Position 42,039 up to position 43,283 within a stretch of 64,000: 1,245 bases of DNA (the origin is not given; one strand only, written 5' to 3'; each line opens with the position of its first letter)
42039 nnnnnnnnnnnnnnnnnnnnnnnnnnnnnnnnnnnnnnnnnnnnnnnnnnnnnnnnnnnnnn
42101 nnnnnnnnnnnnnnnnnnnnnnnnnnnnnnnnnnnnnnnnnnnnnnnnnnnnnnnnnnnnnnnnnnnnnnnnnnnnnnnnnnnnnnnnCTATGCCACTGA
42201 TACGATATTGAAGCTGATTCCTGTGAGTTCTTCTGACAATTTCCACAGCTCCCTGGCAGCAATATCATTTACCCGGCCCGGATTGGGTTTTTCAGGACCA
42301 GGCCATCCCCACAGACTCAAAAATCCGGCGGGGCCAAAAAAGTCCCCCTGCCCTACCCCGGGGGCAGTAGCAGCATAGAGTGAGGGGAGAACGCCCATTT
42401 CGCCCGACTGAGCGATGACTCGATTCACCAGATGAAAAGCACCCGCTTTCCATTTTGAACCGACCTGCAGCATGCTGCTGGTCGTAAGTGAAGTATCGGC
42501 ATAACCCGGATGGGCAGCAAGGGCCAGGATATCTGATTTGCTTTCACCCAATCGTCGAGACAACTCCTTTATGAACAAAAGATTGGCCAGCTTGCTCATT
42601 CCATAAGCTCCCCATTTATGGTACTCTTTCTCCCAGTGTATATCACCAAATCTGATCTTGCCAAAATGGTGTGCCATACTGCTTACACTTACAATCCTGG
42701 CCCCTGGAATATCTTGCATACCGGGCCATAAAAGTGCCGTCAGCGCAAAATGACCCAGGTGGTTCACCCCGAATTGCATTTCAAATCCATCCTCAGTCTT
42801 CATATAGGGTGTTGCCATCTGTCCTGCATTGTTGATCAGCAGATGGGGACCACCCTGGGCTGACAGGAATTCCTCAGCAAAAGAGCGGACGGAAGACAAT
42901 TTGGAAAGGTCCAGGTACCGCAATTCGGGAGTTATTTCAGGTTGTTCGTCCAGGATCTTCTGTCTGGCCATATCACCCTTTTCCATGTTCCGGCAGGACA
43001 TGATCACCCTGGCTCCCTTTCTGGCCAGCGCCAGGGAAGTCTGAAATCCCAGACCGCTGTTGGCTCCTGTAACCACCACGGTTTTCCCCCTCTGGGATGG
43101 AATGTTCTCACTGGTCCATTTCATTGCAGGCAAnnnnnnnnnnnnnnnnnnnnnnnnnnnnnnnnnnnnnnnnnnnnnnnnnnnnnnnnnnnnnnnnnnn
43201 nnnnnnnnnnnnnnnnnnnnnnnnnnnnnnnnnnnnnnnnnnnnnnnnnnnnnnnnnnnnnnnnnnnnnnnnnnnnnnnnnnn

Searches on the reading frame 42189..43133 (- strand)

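Call 3: search_protein_families(library=pfam, proteins=[window:42189-43133:-], max_evalue=0.1)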
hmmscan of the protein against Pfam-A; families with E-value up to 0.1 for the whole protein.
window:42189-43133:- (314 aa): 4 families
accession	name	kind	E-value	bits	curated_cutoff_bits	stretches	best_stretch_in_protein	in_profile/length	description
PF00106.31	adh_short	-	4e-25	88.9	26.6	1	17-219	1-189/195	short chain dehydrogenase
PF13561.12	adh_short_C2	-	1.3e-13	51.5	27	1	23-219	1-183/236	Enoyl-(Acyl carrier protein) reductase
PF08659.16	KR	-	0.00031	21.2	22.6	1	18-158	2-142/180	KR domain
PF01370.27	Epimerase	-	0.069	13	20.9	1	19-190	1-155/240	NAD dependent epimerase/dehydratase family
